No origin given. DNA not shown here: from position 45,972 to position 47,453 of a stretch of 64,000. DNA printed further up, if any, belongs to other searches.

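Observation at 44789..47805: PilT-family pilus-retraction ATPase inserted inside the accB-accC operon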

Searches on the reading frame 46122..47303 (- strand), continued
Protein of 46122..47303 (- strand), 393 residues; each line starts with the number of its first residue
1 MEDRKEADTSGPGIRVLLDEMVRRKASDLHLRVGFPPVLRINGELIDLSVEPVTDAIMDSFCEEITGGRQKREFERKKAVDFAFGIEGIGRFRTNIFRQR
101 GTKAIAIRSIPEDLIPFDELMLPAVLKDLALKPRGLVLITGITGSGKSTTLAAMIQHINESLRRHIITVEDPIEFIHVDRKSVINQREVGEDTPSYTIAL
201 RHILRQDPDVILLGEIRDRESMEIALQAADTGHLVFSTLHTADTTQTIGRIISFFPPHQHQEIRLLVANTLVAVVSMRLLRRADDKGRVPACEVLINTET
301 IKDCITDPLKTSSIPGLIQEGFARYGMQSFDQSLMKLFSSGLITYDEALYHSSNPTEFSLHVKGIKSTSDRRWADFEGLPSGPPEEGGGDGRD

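Call 18: search_solved_structures(query=window:46122-47303:-, max_evalue=1e-20, show_alignments=2)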
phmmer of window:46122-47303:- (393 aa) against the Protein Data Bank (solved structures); distinct sequences matched with E-value up to 1e-20: 23.
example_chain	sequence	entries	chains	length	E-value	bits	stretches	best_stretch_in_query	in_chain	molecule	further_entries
5fl3_A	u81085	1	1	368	4.1e-103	348.5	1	15-361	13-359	PILI RETRACTION PROTEIN PILT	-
5zfq_A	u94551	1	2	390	4.4e-96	325.4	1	13-359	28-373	Twitching motility pilus retraction protein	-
6ojx_A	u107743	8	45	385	2.5e-93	316.3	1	15-360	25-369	Twitching motility pilus retraction ATPase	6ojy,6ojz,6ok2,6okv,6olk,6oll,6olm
2ewv_A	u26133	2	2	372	1.3e-90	307.4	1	16-364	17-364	twitching motility protein PilT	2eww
2gsz_A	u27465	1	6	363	1.6e-90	307.1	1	17-364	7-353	twitching motility protein PilT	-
3jvu_A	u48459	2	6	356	8.8e-82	278.3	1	17-358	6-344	Twitching mobility protein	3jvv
9n32_A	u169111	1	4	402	5.1e-80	272.5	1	16-372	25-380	PilU protein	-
10my_A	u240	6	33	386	1.4e-72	248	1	9-363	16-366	PilT/PilU family type 4a pilus ATPase | Twitching motility protein PilT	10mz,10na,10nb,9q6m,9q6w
2eyu_A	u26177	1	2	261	9.8e-67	228.8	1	111-364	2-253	twitching motility protein PilT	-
6geb_A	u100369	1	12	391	1.8e-32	116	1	19-313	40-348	DotB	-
6gef_A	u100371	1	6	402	2e-32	115.9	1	98-314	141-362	Type IV secretion system protein DotB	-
6olj_C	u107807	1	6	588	6.1e-31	111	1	14-286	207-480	Type IV pilus biogenesis ATPase PilB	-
5tsg_B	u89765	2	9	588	6.4e-31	110.9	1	14-286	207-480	Type IV pilus biogenesis ATPase PilB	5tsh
5zfr_A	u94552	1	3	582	1.1e-30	110.2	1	14-283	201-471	Type IV pilus biogenesis ATPase PilB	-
1p9r_A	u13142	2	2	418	1.3e-29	106.6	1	129-282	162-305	General secretion pathway protein E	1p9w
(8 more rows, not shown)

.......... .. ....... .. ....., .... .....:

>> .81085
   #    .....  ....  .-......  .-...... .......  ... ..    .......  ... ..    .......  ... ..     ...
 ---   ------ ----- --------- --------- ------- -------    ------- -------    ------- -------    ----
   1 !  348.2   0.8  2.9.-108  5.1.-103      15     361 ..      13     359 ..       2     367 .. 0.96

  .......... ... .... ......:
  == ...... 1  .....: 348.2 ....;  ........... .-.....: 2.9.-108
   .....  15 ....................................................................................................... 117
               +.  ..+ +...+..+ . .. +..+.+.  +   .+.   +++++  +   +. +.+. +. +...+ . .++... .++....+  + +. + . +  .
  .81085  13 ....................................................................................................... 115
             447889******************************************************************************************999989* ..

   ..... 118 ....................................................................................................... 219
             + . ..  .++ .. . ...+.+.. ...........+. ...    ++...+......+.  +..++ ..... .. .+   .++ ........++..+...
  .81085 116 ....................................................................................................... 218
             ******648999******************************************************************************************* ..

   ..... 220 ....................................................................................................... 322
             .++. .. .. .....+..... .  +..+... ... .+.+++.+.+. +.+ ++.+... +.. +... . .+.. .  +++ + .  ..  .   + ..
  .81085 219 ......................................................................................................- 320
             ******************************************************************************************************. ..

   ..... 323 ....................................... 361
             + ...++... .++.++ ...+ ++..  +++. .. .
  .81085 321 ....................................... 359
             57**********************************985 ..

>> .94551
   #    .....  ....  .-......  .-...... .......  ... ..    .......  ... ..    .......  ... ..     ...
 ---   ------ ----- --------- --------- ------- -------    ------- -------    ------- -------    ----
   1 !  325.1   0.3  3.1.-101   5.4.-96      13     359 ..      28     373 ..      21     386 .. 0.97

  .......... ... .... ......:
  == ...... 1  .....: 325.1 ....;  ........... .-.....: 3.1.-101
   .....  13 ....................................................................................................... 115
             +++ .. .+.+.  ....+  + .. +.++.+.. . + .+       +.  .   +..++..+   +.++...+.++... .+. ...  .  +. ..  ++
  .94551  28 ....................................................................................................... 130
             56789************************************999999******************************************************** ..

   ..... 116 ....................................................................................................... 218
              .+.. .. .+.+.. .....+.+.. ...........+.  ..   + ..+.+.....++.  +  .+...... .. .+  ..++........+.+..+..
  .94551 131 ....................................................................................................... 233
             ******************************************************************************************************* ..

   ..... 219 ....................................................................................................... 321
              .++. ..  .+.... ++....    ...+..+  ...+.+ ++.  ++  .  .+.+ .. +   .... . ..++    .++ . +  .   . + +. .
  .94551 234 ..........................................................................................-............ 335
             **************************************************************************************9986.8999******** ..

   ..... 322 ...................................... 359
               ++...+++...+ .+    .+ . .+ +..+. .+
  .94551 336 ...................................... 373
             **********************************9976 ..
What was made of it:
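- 46122..47303 (-): pilT, a PilT/PilU-family hexameric ATPase of 393 aa with all catalytic motifs intact. Best solved relatives are T. thermophilus PilT2 5fl3 at 348 bits and Geobacter PilT4 at 316-325 bits (call 18).
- On PilU (PilT-dependent accessory retraction ATPase): PilU 9n32 scores 272 bits against 278-348 bits for solved PilTs (call 18).
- The protein scores higher against every solved PilT than against PilU: 278-348 bits against 272 (call 18).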

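Call 22: list_cluster_members(proteins=[P0001, P0004, P0009, P0014])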
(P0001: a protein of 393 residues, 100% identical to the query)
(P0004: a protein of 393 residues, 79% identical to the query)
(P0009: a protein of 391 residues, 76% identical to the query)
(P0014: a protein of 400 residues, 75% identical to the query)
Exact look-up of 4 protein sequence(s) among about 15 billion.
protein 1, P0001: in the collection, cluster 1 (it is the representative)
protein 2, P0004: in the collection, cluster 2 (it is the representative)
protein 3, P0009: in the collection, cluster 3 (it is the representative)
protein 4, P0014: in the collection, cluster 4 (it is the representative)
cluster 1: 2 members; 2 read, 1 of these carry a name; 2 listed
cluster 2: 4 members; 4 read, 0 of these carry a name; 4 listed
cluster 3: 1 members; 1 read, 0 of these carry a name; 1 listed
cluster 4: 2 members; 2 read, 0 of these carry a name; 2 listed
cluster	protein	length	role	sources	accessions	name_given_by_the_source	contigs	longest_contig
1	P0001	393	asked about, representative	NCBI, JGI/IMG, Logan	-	-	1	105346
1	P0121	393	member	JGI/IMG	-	twitching motility protein PilT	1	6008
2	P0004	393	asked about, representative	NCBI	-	-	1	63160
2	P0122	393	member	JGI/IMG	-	-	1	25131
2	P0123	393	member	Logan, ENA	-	-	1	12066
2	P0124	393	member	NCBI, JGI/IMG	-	-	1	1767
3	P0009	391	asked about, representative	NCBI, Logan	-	-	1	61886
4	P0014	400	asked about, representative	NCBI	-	-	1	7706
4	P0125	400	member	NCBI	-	-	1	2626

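Call 28: search_protein_families(library=pfam, proteins=[L065:472-1419:+, L065:1392-2015:+, L065:3477-4190:+, L065:3695-5266:+, L055:6-1103:+, L055:2624-4210:+, L055:3085-6387:+], max_evalue=0.00001)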
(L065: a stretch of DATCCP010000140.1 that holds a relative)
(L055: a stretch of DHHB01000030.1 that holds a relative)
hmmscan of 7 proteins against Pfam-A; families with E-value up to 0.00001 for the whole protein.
L065:472-1419:+ (315 aa): 11 families
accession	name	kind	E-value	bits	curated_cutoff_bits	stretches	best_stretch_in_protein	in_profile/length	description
PF07719.23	TPR_2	-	4.4e-18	64.3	27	0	88-119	3-34/34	Tetratricopeptide repeat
PF13428.12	TPR_14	-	2.4e-17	62.1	23.5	0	24-60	7-43/44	Tetratricopeptide repeat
PF14559.12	TPR_19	-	3.1e-15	56.7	25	0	30-83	3-56/68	Tetratricopeptide repeat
PF13176.12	TPR_7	-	8.3e-14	50.9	27.9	0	159-188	5-36/36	Tetratricopeptide repeat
PF13432.12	TPR_16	-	1.5e-13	51.4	32.7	1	24-82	3-61/65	Tetratricopeptide repeat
PF13181.12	TPR_8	-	3.9e-13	48.9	25.7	0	24-46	7-29/34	Tetratricopeptide repeat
PF00515.34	TPR_1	-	6.7e-12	45.1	27.8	0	24-51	7-34/34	Tetratricopeptide repeat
PF13424.12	TPR_12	-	1.4e-08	35.2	30.1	0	24-79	9-65/77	Tetratricopeptide repeat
PF13174.12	TPR_6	-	4.6e-08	33.7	26.3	0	24-50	6-32/33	Tetratricopeptide repeat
PF24575.1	TPR_Slam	-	1.7e-06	28.8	35.2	0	152-190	46-84/104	Surface lipoprotein assembly modifier, N-terminal TPR repeats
PF12895.13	ANAPC3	-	3.6e-06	27.6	27.2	0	12-64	18-68/82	Anaphase-promoting complex, cyclosome, subunit 3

L065:1392-2015:+ (207 aa): 3 families
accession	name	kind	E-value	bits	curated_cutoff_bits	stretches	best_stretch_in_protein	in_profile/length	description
PF09285.17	Elong-fact-P_C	-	8.6e-25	86.6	25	1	151-206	1-56/56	Elongation factor P, C-terminal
PF08207.18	EFP_N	-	9.2e-18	64.5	23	1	26-82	2-58/58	Elongation factor P (EF-P) KOW-like domain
PF01132.26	EFP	-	1.5e-17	63.7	27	1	90-143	1-54/54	Elongation factor P (EF-P) OB domain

L065:3477-4190:+ (237 aa): 1 family
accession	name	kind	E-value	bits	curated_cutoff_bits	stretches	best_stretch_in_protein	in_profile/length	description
PF04029.19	2-ph_phosp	-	1.3e-63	214.6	26.4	1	9-231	4-224/226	2-phosphosulpholactate phosphatase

L065:3695-5266:+ (523 aa): 2 families
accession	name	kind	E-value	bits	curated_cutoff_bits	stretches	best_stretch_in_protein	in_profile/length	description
PF02581.23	TMP-TENI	-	7.5e-51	172.5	27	1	318-498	1-180/180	Thiamine monophosphate synthase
PF17792.6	ThiD2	-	1.1e-38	132.9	23.5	1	179-300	1-123/124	ThiD2 family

L055:6-1103:+ (365 aa): 1 family
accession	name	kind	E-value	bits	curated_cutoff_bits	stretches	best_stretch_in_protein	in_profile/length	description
PF00144.29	Beta-lactamase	-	3.8e-10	39.9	27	1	12-135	188-315/329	Beta-lactamase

L055:2624-4210:+ (528 aa): 3 families
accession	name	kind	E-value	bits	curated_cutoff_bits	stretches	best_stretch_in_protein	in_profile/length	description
PF02581.23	TMP-TENI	-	5.7e-52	176.1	27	1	325-505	1-180/180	Thiamine monophosphate synthase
PF04029.19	2-ph_phosp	-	3e-47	161.1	26.4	1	4-167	61-223/226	2-phosphosulpholactate phosphatase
PF17792.6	ThiD2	-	2.1e-21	77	23.5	1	207-306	23-123/124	ThiD2 family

L055:3085-6387:+ (1100 aa): 4 families
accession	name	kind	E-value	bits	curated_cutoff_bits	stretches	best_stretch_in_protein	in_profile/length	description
PF01580.24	FtsK_SpoIIIE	-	1.7e-58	198.2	24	1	744-930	15-221/221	FtsK/SpoIIIE family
PF17854.6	FtsK_alpha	-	2.4e-29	101.9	22.9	1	625-725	1-101/101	FtsK alpha domain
PF09397.16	FtsK_gamma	-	2e-25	88.7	30.6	1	1033-1092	3-62/63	Ftsk gamma domain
PF13491.11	FtsK_4TM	-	1.6e-13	51.1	23.1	1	371-519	2-162/171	4TM region of DNA translocase FtsK/SpoIIIE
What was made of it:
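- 'Operon trapping' does not explain why Krumholzibacteriaceae and UBP1 lost accB and accC from the locus yet kept pilT between efp and ftsK (call 28).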

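Call 41: find_encoding_contigs(protein=P0022, flank=5000, max_places=1)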
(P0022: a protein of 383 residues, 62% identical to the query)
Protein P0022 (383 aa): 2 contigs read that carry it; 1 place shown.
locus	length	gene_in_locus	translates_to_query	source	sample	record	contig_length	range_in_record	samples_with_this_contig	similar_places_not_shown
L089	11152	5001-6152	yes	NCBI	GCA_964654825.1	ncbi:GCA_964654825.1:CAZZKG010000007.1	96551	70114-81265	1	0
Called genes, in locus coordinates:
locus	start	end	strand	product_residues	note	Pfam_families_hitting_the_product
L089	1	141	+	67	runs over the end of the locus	PF02416:TatA_B_E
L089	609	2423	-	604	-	PF13623:SurA_N_2, PF13624:SurA_N_3, PF13145:Rotamase_2, PF00639:Rotamase, PF13616:Rotamase_3, PF13145:Rotamase_2 (weak)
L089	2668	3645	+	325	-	PF00515:TPR_1 (faint), PF07719:TPR_2 (faint), PF13176:TPR_7 (faint), PF13428:TPR_14 (faint), PF12895:ANAPC3 (weak), PF14559:TPR_19 (weak), PF13432:TPR_16 (weak), PF14559:TPR_19, +12 more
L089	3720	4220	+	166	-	PF08207:EFP_N, PF01132:EFP, PF09285:Elong-fact-P_C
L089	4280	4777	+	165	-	PF00364:Biotin_lipoyl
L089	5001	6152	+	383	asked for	PF00437:T2SSE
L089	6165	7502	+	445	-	PF00289:Biotin_carb_N, PF02222:ATP-grasp, PF02655:ATP-grasp_3 (faint), PF02786:CPSase_L_D2, PF07478:Dala_Dala_lig_C, PF02785:Biotin_carb_C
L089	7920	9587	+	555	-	PF17854:FtsK_alpha, PF01580:FtsK_SpoIIIE, PF01935:DUF87 (weak), PF09397:FtsK_gamma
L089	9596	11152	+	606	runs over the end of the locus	PF02543:Carbam_trans_N, PF16861:Carbam_trans_C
